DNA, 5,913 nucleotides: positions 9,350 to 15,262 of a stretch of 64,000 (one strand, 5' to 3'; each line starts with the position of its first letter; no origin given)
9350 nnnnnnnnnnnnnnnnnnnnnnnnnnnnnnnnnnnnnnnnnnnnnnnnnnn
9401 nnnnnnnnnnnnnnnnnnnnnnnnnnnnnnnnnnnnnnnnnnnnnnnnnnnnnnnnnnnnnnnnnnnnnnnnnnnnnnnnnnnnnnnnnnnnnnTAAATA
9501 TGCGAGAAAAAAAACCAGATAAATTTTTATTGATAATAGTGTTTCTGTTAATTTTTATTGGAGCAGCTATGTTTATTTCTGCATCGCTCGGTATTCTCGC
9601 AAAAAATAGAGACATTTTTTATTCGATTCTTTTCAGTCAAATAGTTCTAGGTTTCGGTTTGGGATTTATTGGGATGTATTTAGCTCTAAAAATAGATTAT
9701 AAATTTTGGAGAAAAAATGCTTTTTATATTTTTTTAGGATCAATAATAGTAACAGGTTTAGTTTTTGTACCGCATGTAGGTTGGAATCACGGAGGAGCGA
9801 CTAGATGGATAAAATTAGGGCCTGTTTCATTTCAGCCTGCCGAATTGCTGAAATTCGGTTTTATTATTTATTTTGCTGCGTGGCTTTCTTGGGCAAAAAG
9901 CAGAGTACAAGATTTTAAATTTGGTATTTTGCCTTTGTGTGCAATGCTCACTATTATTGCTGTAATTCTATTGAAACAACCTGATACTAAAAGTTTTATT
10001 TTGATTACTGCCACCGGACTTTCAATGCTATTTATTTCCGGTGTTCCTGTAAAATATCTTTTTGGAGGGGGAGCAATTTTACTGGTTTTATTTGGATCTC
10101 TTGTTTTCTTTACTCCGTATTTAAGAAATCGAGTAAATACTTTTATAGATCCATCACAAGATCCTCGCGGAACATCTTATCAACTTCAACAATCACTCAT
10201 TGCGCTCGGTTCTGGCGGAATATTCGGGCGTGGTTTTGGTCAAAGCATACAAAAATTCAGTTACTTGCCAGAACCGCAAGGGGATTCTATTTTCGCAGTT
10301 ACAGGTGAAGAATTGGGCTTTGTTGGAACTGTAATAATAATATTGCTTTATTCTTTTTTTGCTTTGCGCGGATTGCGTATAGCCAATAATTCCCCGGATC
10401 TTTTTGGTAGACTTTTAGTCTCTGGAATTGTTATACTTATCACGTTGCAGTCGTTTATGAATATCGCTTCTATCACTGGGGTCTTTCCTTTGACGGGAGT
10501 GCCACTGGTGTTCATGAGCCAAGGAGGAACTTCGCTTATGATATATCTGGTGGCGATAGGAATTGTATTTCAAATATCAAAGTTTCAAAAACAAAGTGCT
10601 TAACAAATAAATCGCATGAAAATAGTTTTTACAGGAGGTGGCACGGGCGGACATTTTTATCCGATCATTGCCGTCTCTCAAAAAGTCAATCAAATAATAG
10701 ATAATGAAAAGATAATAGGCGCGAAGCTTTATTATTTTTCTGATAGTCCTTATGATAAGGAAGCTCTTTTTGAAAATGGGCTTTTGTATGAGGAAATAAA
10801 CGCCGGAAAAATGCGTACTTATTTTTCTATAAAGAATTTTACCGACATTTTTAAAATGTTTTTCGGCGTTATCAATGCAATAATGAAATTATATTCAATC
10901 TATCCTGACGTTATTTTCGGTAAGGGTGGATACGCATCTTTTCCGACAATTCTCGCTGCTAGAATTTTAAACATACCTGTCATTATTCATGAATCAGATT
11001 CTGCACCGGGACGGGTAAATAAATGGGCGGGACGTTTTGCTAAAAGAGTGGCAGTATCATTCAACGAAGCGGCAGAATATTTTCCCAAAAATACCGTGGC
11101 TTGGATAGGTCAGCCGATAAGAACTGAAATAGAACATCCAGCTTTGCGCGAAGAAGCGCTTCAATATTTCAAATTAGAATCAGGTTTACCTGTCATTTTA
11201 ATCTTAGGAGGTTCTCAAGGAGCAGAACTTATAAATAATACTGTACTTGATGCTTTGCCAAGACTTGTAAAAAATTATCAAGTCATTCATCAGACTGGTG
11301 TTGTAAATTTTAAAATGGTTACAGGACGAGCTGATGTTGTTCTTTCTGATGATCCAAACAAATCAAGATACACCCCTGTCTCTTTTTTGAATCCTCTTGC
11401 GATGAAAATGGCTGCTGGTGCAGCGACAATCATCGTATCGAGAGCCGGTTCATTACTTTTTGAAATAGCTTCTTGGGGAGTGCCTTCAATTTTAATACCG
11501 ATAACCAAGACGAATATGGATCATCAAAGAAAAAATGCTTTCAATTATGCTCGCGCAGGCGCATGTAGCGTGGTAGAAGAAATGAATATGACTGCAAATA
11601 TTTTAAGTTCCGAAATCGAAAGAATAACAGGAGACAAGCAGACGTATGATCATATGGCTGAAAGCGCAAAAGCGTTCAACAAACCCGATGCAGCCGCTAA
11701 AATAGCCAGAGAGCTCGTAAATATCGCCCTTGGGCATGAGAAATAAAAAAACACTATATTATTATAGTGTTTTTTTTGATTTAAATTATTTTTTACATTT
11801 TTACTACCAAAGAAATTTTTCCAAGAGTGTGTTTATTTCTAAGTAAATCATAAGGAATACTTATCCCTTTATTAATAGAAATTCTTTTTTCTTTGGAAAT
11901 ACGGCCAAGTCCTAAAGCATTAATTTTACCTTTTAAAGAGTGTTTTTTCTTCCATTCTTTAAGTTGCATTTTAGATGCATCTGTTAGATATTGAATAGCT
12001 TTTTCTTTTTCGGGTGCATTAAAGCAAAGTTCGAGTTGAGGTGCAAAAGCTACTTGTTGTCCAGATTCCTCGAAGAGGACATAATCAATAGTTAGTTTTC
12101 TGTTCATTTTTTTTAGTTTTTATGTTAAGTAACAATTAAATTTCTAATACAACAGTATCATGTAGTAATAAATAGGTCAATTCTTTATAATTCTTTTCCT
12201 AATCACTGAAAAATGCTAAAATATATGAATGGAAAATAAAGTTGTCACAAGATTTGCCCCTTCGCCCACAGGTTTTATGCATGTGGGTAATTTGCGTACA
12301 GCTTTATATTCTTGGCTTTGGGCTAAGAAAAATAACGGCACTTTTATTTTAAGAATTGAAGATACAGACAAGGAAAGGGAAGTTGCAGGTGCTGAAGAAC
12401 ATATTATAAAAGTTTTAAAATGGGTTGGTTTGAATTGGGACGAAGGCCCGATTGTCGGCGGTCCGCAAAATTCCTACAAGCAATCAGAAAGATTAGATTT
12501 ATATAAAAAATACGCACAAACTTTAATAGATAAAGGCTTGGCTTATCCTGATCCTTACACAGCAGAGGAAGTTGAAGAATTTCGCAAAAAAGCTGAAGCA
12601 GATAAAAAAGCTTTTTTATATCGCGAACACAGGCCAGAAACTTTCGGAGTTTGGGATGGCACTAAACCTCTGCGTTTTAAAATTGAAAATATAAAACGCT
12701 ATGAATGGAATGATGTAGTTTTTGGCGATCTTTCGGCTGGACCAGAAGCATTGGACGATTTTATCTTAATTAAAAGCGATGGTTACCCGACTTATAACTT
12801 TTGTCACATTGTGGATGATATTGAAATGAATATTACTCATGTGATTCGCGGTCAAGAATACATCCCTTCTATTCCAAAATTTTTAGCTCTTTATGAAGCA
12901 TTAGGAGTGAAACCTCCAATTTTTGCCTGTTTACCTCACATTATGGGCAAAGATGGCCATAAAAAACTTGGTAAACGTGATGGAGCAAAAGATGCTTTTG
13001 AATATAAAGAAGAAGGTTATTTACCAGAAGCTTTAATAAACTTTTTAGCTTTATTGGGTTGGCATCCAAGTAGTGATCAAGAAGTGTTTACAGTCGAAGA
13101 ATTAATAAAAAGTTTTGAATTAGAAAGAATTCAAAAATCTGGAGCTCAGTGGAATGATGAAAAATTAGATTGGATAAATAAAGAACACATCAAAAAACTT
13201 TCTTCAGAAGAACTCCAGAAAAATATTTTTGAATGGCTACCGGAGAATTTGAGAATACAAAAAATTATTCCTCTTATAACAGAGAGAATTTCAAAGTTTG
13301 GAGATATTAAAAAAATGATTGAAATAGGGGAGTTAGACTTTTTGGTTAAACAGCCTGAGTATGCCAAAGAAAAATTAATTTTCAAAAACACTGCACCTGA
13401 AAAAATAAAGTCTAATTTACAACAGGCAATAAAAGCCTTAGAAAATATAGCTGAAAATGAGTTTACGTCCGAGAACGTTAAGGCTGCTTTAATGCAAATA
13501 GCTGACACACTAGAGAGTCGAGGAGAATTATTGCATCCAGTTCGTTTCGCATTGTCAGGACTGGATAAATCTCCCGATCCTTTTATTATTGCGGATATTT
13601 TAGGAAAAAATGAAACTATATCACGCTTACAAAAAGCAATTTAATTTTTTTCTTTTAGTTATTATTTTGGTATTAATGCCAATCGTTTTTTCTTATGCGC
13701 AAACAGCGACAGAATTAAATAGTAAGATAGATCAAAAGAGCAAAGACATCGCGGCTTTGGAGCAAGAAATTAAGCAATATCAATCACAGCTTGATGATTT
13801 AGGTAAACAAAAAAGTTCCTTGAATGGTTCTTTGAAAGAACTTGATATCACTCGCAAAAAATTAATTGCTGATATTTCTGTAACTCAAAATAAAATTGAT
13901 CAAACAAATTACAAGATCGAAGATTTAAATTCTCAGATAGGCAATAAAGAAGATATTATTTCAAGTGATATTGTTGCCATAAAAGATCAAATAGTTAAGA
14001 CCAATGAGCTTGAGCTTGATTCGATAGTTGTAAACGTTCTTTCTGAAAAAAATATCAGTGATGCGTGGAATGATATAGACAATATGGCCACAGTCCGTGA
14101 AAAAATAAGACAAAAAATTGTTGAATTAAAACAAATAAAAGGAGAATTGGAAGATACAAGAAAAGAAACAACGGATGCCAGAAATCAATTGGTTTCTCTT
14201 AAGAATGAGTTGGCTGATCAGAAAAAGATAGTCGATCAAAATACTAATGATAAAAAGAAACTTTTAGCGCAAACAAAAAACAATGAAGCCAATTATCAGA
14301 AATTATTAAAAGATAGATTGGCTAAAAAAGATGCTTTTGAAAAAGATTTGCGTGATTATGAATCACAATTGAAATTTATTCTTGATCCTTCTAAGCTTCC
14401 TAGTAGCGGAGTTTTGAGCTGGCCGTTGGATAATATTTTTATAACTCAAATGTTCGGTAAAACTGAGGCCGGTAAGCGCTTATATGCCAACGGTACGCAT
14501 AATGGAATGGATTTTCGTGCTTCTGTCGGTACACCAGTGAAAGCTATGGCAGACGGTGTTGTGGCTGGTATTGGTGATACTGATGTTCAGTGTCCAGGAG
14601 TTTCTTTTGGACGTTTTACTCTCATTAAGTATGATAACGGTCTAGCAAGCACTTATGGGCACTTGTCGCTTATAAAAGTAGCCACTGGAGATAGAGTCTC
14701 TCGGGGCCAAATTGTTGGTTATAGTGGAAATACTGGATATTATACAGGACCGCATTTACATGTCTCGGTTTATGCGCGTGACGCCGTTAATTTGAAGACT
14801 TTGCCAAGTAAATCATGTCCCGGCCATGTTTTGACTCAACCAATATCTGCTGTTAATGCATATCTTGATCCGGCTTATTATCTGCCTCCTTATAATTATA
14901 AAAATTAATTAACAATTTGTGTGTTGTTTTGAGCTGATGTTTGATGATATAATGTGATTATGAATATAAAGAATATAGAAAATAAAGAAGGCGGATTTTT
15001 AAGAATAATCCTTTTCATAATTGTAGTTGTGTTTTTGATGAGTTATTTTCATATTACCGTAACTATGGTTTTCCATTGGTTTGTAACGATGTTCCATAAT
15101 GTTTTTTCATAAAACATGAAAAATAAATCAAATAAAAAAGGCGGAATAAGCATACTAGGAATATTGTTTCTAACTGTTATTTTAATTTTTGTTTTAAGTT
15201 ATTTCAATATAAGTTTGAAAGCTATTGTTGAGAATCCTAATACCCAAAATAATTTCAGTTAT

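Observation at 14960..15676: Three tandem paralogous micro-membrane proteins with a conserved C-terminal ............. motif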

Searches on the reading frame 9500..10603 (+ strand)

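Call 41: search_protein_families(library=pfam, proteins=[window:9500-10603:+], max_evalue=0.00001)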
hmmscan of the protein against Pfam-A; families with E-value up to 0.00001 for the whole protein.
window:9500-10603:+ (367 aa): 1 family
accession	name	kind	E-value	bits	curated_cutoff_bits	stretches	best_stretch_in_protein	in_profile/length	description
PF01098.24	FTSW_RODA_SPOVE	-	1.5e-96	324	26.4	1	10-364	4-355/356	Cell cycle protein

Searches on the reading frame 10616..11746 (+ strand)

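Call 41: search_protein_families(library=pfam, proteins=[window:10616-11746:+], max_evalue=0.00001)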
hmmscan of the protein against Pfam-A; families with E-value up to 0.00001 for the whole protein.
window:10616-11746:+ (376 aa): 2 families
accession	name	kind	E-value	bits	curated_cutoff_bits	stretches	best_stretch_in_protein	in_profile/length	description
PF03033.26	Glyco_transf_28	-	1.4e-29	103.4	26.2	1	3-146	1-138/139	Glycosyltransferase family 28 N-terminal domain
PF04101.22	Glyco_tran_28_C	-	7.6e-27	94.8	22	1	193-362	1-165/166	Glycosyltransferase family 28 C-terminal domain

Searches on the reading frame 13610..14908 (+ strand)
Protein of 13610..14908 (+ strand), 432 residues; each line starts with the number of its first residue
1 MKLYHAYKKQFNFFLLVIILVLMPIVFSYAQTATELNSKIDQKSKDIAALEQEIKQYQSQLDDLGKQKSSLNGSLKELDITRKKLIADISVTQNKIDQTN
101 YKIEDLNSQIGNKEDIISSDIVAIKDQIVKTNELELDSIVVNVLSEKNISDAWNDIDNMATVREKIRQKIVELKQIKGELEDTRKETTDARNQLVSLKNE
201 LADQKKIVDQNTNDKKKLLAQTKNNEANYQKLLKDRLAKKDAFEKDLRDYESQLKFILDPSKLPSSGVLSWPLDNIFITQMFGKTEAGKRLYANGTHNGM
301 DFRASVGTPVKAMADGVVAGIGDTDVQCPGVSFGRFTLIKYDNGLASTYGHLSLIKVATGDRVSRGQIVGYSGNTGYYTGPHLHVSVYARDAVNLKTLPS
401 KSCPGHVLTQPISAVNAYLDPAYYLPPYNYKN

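Call 3: search_protein_families(library=pfam, proteins=[window:13610-14908:+], max_evalue=1)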
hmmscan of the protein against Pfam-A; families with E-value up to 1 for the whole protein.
window:13610-14908:+ (432 aa): 26 families (the best 25 are shown)
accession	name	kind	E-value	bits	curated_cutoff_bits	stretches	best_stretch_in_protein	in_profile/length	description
PF01551.29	Peptidase_M23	-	1.5e-24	86.4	28.7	1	296-390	2-90/96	Peptidase family M23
PF24319.2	DUF7491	-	0.00073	20.2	30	1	30-93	20-83/90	Coiled-coil region of unknown function (DUF7491)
PF09787.14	Golgin_A5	-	0.0028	17.7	31.7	2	31-116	72-161/305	Golgin subfamily A member 5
PF11559.13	ADIP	-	0.0033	18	34.3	1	28-100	56-128/151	Afadin- and alpha -actinin-Binding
PF25014.1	NET2A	-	0.005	17.2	33.1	1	31-125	125-222/235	NET2A-like domain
PF11932.13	DUF3450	-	0.0065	16.3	32.6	1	18-107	3-92/241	Protein of unknown function (DUF3450)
PF04977.20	DivIC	-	0.0086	16.3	28.9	1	15-67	1-53/80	Septum formation initiator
PF17675.6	APG6_N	-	0.0096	16.8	45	1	37-87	45-95/132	Apg6 coiled-coil region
PF13870.11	CCDC113_CCDC96_CC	-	0.0096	16.1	31.6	1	32-111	92-169/177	CCDC113/CCDC96, coiled-coil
PF19579.4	FtsL_2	-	0.011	16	24.6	1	11-80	18-84/100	Bacteriodetes cell division protein (FtsL-like)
PF12325.13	TMF_TATA_bd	-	0.012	16.2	29.1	2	154-249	9-103/115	TATA element modulatory factor 1 TATA binding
PF18595.6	Nuf2_DHR10-like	-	0.013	16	28.4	1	31-117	22-108/117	Nuf2, DHR10-like domain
PF10481.14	CENP-F_N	-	0.015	15.5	37.7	1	37-108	101-169/304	Cenp-F N-terminal domain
PF19111.5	DUF5798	-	0.025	15.2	27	1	156-210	10-61/89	Family of unknown function (DUF5798)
PF24423.1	OVT1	-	0.029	15.2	30.9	1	34-78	53-97/100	Major antigen, helical domain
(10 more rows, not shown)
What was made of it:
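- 13610..14908 (+): Secreted EnvC-like M23 (LytM) peptidase made of a signal peptide, about 230 aa of coiled coil and a C-terminal M23 domain. The HxxxD (HNGMD) and HxH (HLH) metal motifs are retained. Pfam Peptidase_M23 E=1.5e-24 plus coiled-coil hits (call 3).
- On EnvC-like M23/LytM proteins (neighbouring gene 13610-14908): Peptidase_M23 E=1.5e-24 with multiple coiled-coil hits over residues 30-250 (call 3).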

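Call 29: search_protein_families(library=ncbifam, proteins=[window:13610-14908:+], max_evalue=1)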
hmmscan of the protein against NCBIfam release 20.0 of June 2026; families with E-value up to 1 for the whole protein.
window:13610-14908:+ (432 aa): 43 families (the best 25 are shown)
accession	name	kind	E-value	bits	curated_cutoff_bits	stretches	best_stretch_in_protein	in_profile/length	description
NF052530.1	Heli_ShapePgp3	exception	1.4e-20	73.5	300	1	265-390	137-254/270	peptidoglycan metallopeptidase Pgp3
NF053825.1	PdgNdpepShyA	equivalog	5.3e-17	61.6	700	1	296-391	295-384/425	peptidoglycan DD-endopeptidase ShyA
NF050804.1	CellDivDipMCaul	equivalog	1.3e-16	60.5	900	1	267-396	505-622/634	cell division endopeptidase DipM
NF053824.1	PdgNdpepShyC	equivalog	5e-15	55.3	700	1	296-386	295-379/429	peptidoglycan DD-endopeptidase ShyC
NF008652.0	PRK11649.1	equivalog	5e-15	55.1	341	1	296-396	312-407/439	murein DD-endopeptidase MepM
NF041208.1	celldiv_DipM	equivalog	8.9e-14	51.5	740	1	270-388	299-405/419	cell division endopeptidase DipM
NF052336.1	PdgHdaseHSB100310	equivalog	1.4e-12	47.7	500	1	270-391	36-145/316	peptidoglycan hydrolase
NF052529.1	PG_M23_Pgp6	exception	1e-09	37.6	600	1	294-388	332-420/452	peptidoglycan metallopeptidase Pgp6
NF045487.1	ASRP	equivalog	1.6e-08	33.7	300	1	32-255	191-425/593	archaea-specific SMC-related protein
TIGR02169.1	SMC_prok_A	equivalog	7.6e-08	30.5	729.4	1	27-255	706-943/1165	chromosome segregation protein SMC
TIGR02168.1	SMC_prok_B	equivalog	1.3e-07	29.8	567.35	1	30-238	769-977/1181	chromosome segregation protein SMC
NF040883.1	amid_act_ActS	equivalog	2.7e-06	26.8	375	1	293-387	132-220/242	amidase activator ActS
NF008644.1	PRK11637.1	equivalog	2.5e-05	23.5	270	1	271-387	266-370/385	murein hydrolase activator EnvC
NF047755.1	LIC_10271_M23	exception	4.8e-05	23.2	180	1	296-371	116-185/207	LIC_10271 family cell wall hydrolase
NF053738.1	S2SprSpoIIQBc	equivalog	0.00016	21.4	250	1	333-387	154-210/232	stage II sporulation protein SpoIIQ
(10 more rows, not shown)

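Call 85: search_solved_structures(query=window:13610-14908:+, max_evalue=0.00001)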
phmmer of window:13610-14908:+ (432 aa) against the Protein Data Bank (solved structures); distinct sequences matched with E-value up to 0.00001: 33.
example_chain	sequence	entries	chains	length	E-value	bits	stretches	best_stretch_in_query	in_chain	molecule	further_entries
6jmx_A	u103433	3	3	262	7e-17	65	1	224-389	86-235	Peptidase M23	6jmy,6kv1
5kvp_A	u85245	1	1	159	1.4e-16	64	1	296-387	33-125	Zoocin A endopeptidase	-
6ue4_A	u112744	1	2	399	6.2e-16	61.9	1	295-391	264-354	ShyA endopeptidase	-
6u2a_A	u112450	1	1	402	6.5e-16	61.8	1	295-391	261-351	ShyA endopeptidase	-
5j1l_A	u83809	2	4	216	8.4e-16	61.4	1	291-391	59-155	ToxR-activated gene (TagE)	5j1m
6jn1_A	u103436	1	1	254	1.6e-15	60.5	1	224-389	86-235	Peptidase M23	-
6jn0_A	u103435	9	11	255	1.6e-15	60.5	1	224-389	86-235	Peptidase M23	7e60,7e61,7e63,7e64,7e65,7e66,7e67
6jn7_A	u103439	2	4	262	1.7e-15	60.4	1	224-389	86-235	Peptidase M23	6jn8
6jmz_A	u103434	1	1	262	1.7e-15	60.4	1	224-389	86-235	Peptidase M23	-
9gy1_A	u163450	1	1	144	4.2e-15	59.1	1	295-388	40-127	Peptidase, M23 family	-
4qp5_A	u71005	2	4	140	1.9e-14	57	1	294-386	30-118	Lysostaphin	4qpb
9m7n_A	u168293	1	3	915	4.3e-14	55.8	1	278-387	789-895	Gp16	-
5nmy_A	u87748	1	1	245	5.4e-14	55.5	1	294-386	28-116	Lysostaphin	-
4lxc_A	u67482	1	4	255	5.9e-14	55.4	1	294-386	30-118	Lysostaphin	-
2hsi_A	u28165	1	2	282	8.7e-14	54.8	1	262-392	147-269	Putative peptidase M23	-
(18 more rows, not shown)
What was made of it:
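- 13610..14908 (+): Near full-length match to PDB 8tzk_E and a match to the EnvC chain 8hd0_E (call 85).
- On EnvC-like M23/LytM proteins (neighbouring gene 13610-14908): Alignment of residues 45-387 to the PDB chain 8tzk_E (call 85).
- Closest known: EnvC-FtsEX hydrolase-activation system. Same: The neighbour has the EnvC architecture and aligns across the coiled coil and LytM domain with the chain 8tzk_E, deposited as 'Peptidase M23', and with the EnvC chain 8hd0_E (call 85).
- Checked: The upstream neighbour is an M23 peptidase with a signal peptide and a long coiled coil (call 3) that aligns over nearly its full length to the chain 8tzk_E, deposited as 'Peptidase M23' (call 85).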

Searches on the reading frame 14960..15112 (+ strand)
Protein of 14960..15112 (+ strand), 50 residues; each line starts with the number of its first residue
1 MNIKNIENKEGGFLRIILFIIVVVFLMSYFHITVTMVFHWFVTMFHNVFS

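Call 3: search_protein_families(library=pfam, proteins=[window:14960-15112:+], max_evalue=1)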
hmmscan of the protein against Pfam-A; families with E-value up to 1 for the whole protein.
window:14960-15112:+ (50 aa): 0 families

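Call 29: search_protein_families(library=ncbifam, proteins=[window:14960-15112:+], max_evalue=1)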
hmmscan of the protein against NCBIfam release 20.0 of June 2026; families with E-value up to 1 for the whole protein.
window:14960-15112:+ (50 aa): 2 families
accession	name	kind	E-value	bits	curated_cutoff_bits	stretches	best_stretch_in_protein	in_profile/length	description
NF033598.2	elast_bind_EbpS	equivalog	0.045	12.6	300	1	5-36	296-327/498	elastin-binding protein EbpS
NF002350.0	PRK01315.1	equivalog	0.18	10.9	282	1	15-45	215-245/329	membrane protein insertase YidC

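Call 59: search_protein_families(library=phrogs, proteins=[window:14960-15112:+], max_evalue=0.1)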
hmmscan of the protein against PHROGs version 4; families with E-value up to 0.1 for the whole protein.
window:14960-15112:+ (50 aa): 0 families

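Call 60: find_homologous_proteins(query=A3, max_evalue=0.01)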
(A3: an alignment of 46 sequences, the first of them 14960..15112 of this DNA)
Query A3 (46 sequences) (50 aa, profile of the alignment): 366 proteins with E <= 0.01 among 3023 candidates; the best 120 are listed.
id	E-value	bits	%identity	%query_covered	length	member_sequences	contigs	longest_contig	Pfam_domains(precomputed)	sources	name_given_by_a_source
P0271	3.7e-22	95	30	84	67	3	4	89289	-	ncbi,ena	-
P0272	1.7e-21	93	47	86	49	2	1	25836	-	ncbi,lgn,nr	ncbi:MAG: hypothetical protein P4L63_03620 [Candidatus Pacebacteria bacterium]|nr:hypothetical prote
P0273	2.5e-21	93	45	84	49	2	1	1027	-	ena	-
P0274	7.7e-21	91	48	88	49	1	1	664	-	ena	-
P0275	1.2e-20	91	43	94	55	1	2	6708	-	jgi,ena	-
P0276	1.4e-20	90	52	84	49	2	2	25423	-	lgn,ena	-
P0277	1.6e-20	90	48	88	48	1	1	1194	-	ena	-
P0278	2.2e-20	90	50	88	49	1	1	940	-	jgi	-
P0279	2.8e-20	89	49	86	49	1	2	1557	-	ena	-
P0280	3.0e-20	89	49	94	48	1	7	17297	-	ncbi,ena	-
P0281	3.5e-20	89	44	72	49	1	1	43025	-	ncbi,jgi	ncbi:MAG: hypothetical protein WCW93_02870 [Candidatus Paceibacterota bacterium]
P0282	4.8e-20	89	51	82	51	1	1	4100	-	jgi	-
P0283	7.2e-20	88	53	76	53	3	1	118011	-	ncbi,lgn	-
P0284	7.3e-20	88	50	96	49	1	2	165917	-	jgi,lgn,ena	jgi:hypothetical protein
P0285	7.6e-20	88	47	90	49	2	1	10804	-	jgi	jgi:uncharacterized protein involved in cysteine biosynthesis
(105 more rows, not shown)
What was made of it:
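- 14960..15112 (+): ORF1, a 50-aa micro-protein with a short basic N-terminus, invariant G-F, a TM helix (about residues 11-29), a break, and a second hydrophobic helix (34-49) carrying an invariant Trp. 366 database clusters of 44-67 aa (call 60).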

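Call 74: search_protein_families(library=pfam, alignment_id=A3, max_evalue=1)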
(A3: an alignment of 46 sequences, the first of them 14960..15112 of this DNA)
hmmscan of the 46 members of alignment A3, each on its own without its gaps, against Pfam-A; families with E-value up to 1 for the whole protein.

A. member 1, window:14960-15112:+ (50 aa): 0 families

B. families by the number of members that match (of 46 scanned): 16 families
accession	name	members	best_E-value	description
PF20644.2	Rrn7_cyclin_N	8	0.00027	Rrn7/TAF1B, N-terminal cyclin domain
PF17359.7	DUF5385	5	0.43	Family of unknown function (DUF5385)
PF12716.12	Apq12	4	0.0092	Nuclear pore assembly and biogenesis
PF13850.11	ERGIC_N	4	0.013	Endoplasmic Reticulum-Golgi Intermediate Compartment (ERGIC)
PF21088.3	MS_channel_1st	4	0.27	Mechanosensitive ion channel, transmembrane helices 2/3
PF09451.16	ATG27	2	0.13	Autophagy-related protein 27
PF13623.11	SurA_N_2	2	0.28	SurA-like N-terminal domain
PF13624.11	SurA_N_3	2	0.59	SurA-like N-terminal domain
PF14163.11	SieB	1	0.012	Super-infection exclusion protein B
PF01914.23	MarC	1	0.032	MarC family integral membrane protein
PF04834.18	Adeno_E3_14_5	1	0.24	Early E3 14.5 kDa protein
PF17280.7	DUF5345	1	0.4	Family of unknown function (DUF5345)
PF07670.19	Gate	1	0.41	Nucleoside recognition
PF11044.13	TMEMspv1-c74-12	1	0.7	Plectrovirus spv1-c74 ORF 12 transmembrane protein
PF02950.22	Conotoxin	1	0.82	Conotoxin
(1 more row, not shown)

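Call 87: predict_structure(alignment_id=A5)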
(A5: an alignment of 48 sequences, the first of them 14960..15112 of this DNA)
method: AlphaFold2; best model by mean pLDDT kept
length: 50 residues; sequences in the alignment: 48
mean_pLDDT: 78.3   pTM: 0.40
mean pLDDT of the five models: 78.3, 76.8, 76.6, 75.9, 73.5
residues with pLDDT >= 90: 7; 70-90: 31; 50-70: 12; < 50: 0
segments of 3 or more residues with pLDDT < 50: none
pLDDT, mean of each block of 10 residues (from residue 1): 57 86 87 80 82
secondary structure, 60 per line:
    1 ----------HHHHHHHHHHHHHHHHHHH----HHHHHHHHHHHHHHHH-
elements in order: H11-29 H34-49
